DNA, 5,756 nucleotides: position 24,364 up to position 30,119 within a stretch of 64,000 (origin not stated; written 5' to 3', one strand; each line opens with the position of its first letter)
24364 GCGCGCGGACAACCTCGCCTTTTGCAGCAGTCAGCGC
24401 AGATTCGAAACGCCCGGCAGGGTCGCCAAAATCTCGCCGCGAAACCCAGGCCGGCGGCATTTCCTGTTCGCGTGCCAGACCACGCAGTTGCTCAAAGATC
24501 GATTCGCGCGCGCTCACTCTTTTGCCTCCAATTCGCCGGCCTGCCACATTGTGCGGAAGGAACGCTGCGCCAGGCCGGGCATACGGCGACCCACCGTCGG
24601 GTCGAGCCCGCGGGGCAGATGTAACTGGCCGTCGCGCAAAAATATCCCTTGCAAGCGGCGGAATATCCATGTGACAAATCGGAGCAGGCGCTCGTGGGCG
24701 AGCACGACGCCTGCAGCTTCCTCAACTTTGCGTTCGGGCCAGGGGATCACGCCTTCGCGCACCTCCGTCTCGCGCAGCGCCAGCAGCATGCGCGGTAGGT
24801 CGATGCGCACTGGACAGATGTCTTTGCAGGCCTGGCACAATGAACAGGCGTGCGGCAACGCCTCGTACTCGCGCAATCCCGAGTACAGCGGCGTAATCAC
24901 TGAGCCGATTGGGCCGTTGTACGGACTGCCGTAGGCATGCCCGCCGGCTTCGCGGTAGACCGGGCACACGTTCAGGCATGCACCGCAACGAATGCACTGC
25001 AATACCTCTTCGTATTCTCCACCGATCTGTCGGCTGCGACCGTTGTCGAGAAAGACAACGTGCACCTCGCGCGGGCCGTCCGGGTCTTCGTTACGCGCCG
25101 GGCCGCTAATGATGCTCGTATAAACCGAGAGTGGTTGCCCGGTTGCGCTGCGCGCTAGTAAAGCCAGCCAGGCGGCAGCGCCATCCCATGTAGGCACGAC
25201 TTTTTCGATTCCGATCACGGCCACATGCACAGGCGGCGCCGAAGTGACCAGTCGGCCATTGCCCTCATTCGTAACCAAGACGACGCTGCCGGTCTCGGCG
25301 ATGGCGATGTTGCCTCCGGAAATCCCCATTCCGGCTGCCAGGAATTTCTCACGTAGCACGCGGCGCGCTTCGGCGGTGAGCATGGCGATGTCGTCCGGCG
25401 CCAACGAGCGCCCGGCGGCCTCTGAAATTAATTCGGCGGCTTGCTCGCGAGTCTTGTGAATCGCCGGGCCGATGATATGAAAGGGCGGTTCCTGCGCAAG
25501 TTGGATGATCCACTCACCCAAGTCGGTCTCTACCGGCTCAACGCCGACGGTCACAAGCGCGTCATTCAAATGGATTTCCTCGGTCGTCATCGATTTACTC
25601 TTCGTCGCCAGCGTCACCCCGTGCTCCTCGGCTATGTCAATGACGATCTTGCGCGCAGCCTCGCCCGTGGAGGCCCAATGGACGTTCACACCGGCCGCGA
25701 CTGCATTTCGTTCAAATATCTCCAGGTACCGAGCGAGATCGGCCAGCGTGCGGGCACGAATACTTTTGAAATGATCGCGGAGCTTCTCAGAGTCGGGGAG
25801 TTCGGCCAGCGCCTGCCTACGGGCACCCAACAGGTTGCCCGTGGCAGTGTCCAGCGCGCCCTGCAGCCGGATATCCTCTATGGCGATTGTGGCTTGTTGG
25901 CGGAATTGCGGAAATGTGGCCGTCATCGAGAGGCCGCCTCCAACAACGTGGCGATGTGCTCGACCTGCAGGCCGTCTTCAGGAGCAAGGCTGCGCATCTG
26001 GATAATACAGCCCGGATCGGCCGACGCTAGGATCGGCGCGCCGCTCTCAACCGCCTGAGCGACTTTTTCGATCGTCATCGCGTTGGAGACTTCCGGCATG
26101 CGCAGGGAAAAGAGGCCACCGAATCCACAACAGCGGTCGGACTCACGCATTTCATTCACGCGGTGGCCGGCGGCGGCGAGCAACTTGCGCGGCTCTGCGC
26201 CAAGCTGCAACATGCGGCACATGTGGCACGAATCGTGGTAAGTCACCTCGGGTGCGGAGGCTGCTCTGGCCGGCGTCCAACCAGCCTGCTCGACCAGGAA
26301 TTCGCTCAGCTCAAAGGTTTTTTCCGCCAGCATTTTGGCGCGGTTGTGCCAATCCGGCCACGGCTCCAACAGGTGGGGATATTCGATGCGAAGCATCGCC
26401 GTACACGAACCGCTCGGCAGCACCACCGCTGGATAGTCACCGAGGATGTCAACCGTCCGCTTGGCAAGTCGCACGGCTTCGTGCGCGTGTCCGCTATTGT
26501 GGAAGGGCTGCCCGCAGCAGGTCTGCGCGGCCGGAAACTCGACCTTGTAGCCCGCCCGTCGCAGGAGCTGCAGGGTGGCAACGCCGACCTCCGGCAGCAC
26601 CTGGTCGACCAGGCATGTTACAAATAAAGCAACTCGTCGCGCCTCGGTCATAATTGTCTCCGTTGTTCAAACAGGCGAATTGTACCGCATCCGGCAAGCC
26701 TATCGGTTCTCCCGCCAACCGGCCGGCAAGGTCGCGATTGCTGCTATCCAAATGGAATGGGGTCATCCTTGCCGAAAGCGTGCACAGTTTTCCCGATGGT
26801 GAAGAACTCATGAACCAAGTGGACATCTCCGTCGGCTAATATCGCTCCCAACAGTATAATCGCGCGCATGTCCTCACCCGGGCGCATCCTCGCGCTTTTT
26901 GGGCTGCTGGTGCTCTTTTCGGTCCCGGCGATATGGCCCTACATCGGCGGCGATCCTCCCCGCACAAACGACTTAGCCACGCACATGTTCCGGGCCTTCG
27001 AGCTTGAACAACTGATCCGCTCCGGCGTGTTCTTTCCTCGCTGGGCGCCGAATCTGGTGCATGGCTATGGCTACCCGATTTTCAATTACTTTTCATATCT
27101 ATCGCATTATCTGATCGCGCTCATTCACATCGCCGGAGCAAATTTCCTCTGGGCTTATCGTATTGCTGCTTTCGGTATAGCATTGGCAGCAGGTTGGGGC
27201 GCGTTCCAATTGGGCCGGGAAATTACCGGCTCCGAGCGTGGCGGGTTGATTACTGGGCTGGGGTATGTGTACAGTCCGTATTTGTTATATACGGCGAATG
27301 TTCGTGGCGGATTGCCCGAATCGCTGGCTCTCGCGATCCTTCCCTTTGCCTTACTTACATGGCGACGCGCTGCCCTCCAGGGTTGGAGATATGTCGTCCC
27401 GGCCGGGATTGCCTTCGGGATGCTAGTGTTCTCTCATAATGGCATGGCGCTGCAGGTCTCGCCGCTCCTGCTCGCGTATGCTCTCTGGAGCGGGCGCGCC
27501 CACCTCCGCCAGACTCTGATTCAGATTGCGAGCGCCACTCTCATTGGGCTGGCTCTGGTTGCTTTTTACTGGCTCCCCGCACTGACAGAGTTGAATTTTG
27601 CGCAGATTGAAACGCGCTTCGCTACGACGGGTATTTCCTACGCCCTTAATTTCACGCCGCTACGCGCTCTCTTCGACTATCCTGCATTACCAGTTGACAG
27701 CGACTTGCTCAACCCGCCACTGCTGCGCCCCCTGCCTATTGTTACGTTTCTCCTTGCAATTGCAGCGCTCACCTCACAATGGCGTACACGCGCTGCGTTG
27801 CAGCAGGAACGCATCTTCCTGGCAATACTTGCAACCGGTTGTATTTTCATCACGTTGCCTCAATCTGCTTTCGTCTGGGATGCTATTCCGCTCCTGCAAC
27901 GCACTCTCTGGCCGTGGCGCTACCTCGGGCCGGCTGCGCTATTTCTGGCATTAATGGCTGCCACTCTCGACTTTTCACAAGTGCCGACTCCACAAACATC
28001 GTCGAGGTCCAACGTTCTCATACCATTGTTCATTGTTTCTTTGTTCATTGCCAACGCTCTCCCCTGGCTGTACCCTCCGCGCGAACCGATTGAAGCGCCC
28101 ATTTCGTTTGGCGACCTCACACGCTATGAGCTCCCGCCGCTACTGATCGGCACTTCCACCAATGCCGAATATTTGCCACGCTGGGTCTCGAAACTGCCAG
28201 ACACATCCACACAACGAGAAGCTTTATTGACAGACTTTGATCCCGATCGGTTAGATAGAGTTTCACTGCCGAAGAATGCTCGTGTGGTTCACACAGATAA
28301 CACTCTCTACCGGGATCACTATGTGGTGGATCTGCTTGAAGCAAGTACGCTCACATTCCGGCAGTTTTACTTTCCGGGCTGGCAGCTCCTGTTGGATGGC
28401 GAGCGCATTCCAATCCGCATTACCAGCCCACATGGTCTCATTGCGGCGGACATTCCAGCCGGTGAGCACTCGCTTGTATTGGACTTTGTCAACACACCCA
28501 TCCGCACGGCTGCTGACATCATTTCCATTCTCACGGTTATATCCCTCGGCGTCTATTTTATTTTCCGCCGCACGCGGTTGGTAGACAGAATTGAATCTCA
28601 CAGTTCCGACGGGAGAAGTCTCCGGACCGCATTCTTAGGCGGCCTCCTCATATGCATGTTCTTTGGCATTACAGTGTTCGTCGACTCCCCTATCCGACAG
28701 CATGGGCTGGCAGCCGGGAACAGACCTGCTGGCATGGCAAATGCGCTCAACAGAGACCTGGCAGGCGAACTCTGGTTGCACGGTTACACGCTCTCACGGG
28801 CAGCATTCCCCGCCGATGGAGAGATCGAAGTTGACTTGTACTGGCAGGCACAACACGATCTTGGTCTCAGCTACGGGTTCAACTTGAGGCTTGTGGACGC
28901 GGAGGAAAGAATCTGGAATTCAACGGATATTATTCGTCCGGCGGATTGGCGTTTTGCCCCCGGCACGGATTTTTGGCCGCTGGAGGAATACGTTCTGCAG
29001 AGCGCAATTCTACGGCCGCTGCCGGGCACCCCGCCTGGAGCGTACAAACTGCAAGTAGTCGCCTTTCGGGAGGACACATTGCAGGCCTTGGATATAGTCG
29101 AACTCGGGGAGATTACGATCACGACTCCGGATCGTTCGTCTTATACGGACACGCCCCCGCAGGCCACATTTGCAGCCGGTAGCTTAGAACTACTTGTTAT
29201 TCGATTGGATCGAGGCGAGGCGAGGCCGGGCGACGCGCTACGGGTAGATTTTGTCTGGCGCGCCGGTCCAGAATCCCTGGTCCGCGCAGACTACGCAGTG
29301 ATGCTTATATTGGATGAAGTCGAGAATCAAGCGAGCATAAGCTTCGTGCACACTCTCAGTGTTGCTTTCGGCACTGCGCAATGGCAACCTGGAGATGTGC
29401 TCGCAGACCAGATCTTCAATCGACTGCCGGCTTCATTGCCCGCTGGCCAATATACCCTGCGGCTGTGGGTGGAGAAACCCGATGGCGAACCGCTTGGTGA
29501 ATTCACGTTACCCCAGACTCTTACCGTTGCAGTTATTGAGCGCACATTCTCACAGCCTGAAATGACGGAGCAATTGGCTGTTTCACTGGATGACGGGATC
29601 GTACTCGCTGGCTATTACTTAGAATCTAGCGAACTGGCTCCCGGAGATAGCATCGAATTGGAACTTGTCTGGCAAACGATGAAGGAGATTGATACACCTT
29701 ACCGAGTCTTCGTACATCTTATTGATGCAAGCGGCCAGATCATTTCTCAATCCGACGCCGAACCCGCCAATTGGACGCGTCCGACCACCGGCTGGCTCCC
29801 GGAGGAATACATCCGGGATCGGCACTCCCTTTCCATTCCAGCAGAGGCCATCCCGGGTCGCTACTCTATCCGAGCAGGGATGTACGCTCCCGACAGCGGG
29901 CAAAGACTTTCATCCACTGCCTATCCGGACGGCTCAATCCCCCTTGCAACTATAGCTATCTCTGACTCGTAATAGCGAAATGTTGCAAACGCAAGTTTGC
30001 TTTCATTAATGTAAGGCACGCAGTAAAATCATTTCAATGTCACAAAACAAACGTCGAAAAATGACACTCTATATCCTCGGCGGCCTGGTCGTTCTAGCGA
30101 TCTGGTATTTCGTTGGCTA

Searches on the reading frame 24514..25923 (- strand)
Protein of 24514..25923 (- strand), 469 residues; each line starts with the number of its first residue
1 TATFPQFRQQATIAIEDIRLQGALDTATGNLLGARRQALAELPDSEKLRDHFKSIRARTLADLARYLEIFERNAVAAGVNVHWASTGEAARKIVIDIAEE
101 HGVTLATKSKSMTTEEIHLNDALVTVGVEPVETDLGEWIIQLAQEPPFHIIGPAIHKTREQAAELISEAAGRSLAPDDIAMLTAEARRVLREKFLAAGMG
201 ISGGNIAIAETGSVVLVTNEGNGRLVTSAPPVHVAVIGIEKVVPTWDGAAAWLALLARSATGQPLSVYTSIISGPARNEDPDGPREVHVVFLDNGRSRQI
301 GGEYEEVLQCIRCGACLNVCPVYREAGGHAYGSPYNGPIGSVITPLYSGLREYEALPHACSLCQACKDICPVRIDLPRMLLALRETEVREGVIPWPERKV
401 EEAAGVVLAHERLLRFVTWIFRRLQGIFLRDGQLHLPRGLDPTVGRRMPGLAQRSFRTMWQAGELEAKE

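Call 52: search_protein_families(library=pfam, proteins=[window:24514-25923:-], max_evalue=0.00001)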
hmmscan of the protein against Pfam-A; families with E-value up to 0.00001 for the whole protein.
window:24514-25923:- (469 aa): 6 families
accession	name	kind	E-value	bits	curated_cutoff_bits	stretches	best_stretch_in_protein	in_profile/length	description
PF02589.21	LUD_dom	-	4.8e-50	170.4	22.6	1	67-292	1-189/189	LUD domain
PF13183.11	Fer4_8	-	1e-14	55.2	27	1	306-374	1-68/68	4Fe-4S dicluster domain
PF13237.11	Fer4_10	-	2.3e-07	31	25.5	0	309-323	8-23/53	4Fe-4S dicluster domain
PF13187.11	Fer4_9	-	2.7e-07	30.9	27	0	301-321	28-48/52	4Fe-4S dicluster domain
PF13534.11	Fer4_17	-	1.8e-06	28.8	22.2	1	309-375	1-61/61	4Fe-4S dicluster domain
PF12838.12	Fer4_7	-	2.4e-06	28.3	27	1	309-373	1-51/52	4Fe-4S dicluster domain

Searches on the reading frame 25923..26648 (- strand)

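Call 52: search_protein_families(library=pfam, proteins=[window:25923-26648:-], max_evalue=0.00001)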
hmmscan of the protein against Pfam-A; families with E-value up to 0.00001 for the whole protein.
window:25923-26648:- (241 aa): 1 family
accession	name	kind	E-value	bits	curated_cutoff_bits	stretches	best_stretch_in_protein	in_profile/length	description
PF02754.22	CCG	-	4.3e-30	104.1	20.6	2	135-219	1-85/85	Cysteine-rich domain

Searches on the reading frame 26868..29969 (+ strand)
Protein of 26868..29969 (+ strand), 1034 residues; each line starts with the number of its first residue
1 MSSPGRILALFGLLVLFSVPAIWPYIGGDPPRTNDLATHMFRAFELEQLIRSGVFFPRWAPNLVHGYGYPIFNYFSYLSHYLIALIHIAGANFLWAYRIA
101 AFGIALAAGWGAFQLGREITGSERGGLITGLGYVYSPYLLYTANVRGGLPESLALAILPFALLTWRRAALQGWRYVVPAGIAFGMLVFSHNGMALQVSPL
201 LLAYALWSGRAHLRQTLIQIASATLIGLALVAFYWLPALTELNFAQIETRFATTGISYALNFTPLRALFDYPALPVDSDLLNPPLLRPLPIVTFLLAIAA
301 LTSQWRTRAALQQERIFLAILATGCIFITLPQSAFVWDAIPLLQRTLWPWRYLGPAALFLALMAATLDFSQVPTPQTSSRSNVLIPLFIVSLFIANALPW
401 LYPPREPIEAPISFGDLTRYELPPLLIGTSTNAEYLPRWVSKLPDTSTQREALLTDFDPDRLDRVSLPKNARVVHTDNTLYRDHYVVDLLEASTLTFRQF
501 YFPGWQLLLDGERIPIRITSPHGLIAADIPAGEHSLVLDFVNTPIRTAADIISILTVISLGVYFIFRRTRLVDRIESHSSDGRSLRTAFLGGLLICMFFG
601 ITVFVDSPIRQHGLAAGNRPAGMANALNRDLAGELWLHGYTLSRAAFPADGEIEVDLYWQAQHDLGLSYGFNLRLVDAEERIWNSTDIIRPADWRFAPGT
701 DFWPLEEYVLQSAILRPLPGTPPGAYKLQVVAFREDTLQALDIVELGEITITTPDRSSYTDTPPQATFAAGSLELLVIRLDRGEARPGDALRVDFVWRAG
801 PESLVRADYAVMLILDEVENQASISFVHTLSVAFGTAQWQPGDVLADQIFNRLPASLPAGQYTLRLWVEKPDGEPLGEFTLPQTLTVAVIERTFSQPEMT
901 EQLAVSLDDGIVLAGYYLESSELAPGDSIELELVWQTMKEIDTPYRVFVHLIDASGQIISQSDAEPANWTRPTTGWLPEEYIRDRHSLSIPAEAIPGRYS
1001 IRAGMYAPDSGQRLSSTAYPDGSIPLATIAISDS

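Call 53: search_protein_families(library=pfam, proteins=[window:26868-29969:+], max_evalue=0.00001)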
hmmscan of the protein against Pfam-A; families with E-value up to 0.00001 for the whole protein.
window:26868-29969:+ (1034 aa): 1 family
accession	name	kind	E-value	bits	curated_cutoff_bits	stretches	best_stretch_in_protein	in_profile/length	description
PF10131.15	PTPS_related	-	1.1e-07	31.2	26.4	1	72-369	1-281/621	6-pyruvoyl-tetrahydropterin synthase related domain; membrane protein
